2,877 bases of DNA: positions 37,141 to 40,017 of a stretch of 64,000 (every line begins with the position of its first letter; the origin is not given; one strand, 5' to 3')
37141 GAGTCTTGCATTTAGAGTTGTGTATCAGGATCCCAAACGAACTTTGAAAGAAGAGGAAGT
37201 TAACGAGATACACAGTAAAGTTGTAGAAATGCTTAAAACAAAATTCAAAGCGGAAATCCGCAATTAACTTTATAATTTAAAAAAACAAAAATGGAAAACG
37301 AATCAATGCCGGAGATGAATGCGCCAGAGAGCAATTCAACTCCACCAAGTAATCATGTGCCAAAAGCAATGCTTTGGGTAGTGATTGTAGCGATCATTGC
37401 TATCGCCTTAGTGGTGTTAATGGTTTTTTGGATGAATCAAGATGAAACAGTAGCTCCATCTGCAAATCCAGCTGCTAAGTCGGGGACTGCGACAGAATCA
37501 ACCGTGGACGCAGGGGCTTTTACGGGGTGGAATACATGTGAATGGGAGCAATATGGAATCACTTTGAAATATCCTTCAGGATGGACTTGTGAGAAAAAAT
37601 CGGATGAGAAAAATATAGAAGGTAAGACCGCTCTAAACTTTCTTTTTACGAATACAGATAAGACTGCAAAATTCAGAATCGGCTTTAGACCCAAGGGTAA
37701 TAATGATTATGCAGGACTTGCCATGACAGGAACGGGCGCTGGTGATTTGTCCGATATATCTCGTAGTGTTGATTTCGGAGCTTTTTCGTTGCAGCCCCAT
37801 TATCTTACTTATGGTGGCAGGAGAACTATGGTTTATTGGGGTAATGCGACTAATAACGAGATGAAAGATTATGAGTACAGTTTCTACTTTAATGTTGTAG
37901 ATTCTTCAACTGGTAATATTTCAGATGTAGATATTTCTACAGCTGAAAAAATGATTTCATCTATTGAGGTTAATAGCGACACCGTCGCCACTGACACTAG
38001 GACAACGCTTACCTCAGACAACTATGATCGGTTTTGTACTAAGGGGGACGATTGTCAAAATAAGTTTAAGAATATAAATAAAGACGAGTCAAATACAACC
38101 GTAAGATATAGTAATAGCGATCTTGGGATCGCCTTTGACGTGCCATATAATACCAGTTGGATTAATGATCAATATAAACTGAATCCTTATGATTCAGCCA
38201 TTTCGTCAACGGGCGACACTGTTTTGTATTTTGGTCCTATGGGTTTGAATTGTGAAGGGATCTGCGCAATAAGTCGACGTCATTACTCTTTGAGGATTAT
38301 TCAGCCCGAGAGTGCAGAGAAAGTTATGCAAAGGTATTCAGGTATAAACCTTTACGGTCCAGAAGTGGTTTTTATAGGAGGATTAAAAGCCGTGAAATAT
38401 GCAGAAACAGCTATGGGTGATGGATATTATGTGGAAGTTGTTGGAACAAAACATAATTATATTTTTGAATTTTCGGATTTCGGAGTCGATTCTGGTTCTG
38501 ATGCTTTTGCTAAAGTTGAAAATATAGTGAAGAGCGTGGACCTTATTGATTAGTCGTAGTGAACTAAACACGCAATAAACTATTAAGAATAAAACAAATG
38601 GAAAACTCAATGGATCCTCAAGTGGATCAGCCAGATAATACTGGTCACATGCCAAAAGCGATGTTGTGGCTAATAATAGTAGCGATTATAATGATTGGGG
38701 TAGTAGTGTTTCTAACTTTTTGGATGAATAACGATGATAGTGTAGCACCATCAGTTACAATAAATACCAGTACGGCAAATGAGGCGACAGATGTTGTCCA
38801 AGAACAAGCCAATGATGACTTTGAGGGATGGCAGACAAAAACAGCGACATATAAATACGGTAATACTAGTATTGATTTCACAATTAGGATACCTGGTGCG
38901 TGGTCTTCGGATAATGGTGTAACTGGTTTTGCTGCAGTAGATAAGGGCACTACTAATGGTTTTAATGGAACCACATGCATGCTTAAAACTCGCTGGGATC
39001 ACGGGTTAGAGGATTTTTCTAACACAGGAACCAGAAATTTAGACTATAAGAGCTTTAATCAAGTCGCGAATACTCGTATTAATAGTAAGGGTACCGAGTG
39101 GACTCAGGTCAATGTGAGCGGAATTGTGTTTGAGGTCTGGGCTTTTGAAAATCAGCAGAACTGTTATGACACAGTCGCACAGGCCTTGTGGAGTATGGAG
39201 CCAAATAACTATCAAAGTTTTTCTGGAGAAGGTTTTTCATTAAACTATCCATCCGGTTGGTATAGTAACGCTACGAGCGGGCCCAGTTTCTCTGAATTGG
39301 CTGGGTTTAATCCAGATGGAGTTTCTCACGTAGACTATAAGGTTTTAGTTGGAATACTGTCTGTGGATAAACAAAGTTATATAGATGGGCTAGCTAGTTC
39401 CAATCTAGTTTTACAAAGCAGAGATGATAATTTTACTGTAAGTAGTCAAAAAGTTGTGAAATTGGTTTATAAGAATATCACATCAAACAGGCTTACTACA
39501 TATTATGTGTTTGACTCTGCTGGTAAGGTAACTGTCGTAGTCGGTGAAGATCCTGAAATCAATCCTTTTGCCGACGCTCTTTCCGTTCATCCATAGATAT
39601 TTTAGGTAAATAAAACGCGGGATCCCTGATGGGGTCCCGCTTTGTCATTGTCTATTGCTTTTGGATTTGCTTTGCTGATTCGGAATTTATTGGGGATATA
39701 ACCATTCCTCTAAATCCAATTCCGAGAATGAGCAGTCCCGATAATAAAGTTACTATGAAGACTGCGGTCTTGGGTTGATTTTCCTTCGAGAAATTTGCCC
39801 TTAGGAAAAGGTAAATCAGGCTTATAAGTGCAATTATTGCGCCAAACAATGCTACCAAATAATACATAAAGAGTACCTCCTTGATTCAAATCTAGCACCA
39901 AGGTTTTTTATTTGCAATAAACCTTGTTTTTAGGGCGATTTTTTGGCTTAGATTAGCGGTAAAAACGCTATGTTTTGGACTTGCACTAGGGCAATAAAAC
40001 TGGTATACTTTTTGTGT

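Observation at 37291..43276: Paralogous family of N-anchored extracellular proteins bracketing gyrB, with a roughly 75-nt near-identical DNA segment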

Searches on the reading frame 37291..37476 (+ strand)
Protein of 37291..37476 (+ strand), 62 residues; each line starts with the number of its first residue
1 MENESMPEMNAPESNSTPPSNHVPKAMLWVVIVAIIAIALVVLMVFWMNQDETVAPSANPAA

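Call 32: find_homologous_proteins(query=A4, max_evalue=10)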
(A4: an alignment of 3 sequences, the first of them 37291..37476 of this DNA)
Query A4 (3 sequences): 2 candidates shared short words with the query, none scored E <= 10.

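Call 47: find_related_loci(query=A4, collection=metagenome_contigs, flank=10000)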
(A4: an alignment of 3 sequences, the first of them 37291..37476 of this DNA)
Query A4 (62 aa) in metagenome_contigs; peptide patterns used: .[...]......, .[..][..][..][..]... (x = any residue, [..] = any of these).
251 stretches matched a pattern, but none encodes a relative of the query by tblastn (E <= 1e-3).

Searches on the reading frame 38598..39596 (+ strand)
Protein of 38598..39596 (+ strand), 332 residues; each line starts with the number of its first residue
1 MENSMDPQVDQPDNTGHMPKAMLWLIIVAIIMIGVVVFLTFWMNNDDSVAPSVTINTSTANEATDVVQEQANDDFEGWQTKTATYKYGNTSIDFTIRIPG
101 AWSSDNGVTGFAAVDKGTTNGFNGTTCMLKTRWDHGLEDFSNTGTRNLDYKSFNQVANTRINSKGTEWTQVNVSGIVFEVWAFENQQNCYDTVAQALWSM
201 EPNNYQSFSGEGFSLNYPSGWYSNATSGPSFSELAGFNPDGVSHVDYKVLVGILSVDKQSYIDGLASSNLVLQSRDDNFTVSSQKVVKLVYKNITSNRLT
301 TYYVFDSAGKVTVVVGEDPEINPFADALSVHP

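Call 6: search_protein_families(library=pfam, proteins=[window:38598-39596:+], max_evalue=1)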
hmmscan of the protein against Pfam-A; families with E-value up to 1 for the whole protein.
window:38598-39596:+ (332 aa): 6 families
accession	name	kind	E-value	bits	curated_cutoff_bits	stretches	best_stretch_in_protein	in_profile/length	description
PF01789.22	PsbP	-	0.034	14.6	23.5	1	204-305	2-102/155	PsbP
PF12685.13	SpoIIIAH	-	0.044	14.2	30.6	1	24-79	4-62/191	SpoIIIAH-like protein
PF07790.16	Pilin_N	-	0.087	14.1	25.2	1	25-66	12-54/78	Archaeal Type IV pilin, N-terminal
PF14316.11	DUF4381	-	0.15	12.8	27.2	1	11-44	8-42/145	Domain of unknown function (DUF4381)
PF14285.11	DUF4367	-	0.4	11.6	22.1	1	149-208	42-95/110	Domain of unknown function (DUF4367)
PF03597.20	FixS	-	0.42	10.8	23.1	1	22-43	3-24/44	Cytochrome oxidase maturation protein cbb3-type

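Call 14: find_homologous_proteins(query=window:38598-39596:+)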
Query window:38598-39596:+ (332 aa): 1 proteins with E <= 0.001 among 961 candidates.
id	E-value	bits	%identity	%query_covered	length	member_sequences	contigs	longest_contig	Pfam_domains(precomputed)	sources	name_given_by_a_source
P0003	2.5e-219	745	100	99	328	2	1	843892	-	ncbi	-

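Call 18: search_protein_families(library=ncbifam, proteins=[window:38598-39596:+], max_evalue=1)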
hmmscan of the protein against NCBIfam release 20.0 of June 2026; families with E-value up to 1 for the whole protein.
window:38598-39596:+ (332 aa): 3 families
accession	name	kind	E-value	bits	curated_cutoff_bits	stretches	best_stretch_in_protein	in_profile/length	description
NF042931.1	SAG1386_EF1546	equivalog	0.018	15.1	80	1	22-70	31-79/158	SAG1386/EF1546 family surface-associated protein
TIGR00230.1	sfsA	equivalog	0.067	12.5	126.45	1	53-97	79-125/234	DNA/RNA nuclease SfsA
NF045771.1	MPN454_MG319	equivalog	0.094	13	60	1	24-74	9-58/133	MG319/MPN454 family protein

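Call 52: predict_structure(protein=window:38598-39596:+)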
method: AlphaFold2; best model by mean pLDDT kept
length: 332 residues; sequences in the alignment: 1
mean_pLDDT: 38.3   pTM: 0.25
mean pLDDT of the five models: 38.3, 35.9, 34.3, 33.3, 29.3
residues with pLDDT >= 90: 0; 70-90: 19; 50-70: 24; < 50: 289
segments of 3 or more residues with pLDDT < 50: 1-4, 46-185, 187-189, 191-332
pLDDT, mean of each block of 10 residues (from residue 1): 50 57 80 81 50 28 29 38 38 38 33 34 39 34 30 28 38 43 47 44 28 26 30 28 24 29 31 29 32 36 42 43 33 25
secondary structure, 60 per line:
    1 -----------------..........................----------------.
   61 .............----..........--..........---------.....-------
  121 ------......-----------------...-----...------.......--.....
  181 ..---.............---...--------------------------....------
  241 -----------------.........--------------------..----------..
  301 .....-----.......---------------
elements in order: H18-43 H60-73 E78-87 E90-99 E109-113 E127-132 E158-160 E167-173 E176-182 H186-198 H231-234 H258-266 E299-305 E311-317

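Call 80: search_solved_structures(query=window:38598-39596:+, max_evalue=1)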
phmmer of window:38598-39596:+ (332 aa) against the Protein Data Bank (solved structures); distinct sequences matched with E-value up to 1: 4.
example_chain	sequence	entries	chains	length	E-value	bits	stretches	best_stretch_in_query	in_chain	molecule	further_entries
5icv_A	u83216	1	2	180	0.081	15.1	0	206-236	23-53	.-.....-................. 60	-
5icw_A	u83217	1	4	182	0.084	15.1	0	206-236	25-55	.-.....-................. 60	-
5hh0_A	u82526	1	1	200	0.095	14.9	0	205-237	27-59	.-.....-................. 60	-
5hgz_A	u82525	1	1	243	0.17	14.1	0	205-237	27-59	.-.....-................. 60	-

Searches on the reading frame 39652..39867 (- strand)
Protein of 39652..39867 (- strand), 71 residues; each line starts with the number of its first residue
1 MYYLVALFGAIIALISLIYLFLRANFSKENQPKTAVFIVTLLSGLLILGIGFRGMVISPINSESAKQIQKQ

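Call 6: search_protein_families(library=pfam, proteins=[window:39652-39867:-], max_evalue=1)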
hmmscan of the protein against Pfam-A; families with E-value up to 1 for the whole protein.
window:39652-39867:- (71 aa): 10 families
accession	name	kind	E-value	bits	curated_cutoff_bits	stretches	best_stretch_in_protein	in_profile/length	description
PF08592.16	Anthrone_oxy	-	0.007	17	27.3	1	6-66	10-67/106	Anthrone oxygenase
PF11139.14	SfLAP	-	0.02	14.8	35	1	2-58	33-90/213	Sap, sulfolipid-1-addressing protein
PF11847.13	GT-C_AftD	-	0.023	13.1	26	1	11-63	277-323/661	Alpha-(1->3)-arabinofuranosyltransferase, N-terminal GT-C domain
PF04474.17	DUF554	-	0.024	14.5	25.1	1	6-60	149-203/220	Protein of unknown function (DUF554)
PF12698.13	ABC2_membrane_3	-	0.027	14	31.6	1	2-55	242-292/347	ABC-2 family transporter protein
PF13425.11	O-antigen_lig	-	0.046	13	31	1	5-69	217-282/462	O-antigen ligase like membrane protein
PF18920.5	DUF5671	-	0.048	14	28.4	1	3-49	87-131/132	Domain of unknown function (DUF5671)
PF00335.26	Tetraspanin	-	0.088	12.9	32.1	1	3-56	10-66/225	Tetraspanin family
PF13314.11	DUF4083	-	0.74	10.3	25.4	1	2-29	6-33/57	Domain of unknown function (DUF4083)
PF11283.13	DUF3084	-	0.8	10.2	25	0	31-56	37-62/77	Protein of unknown function (DUF3084)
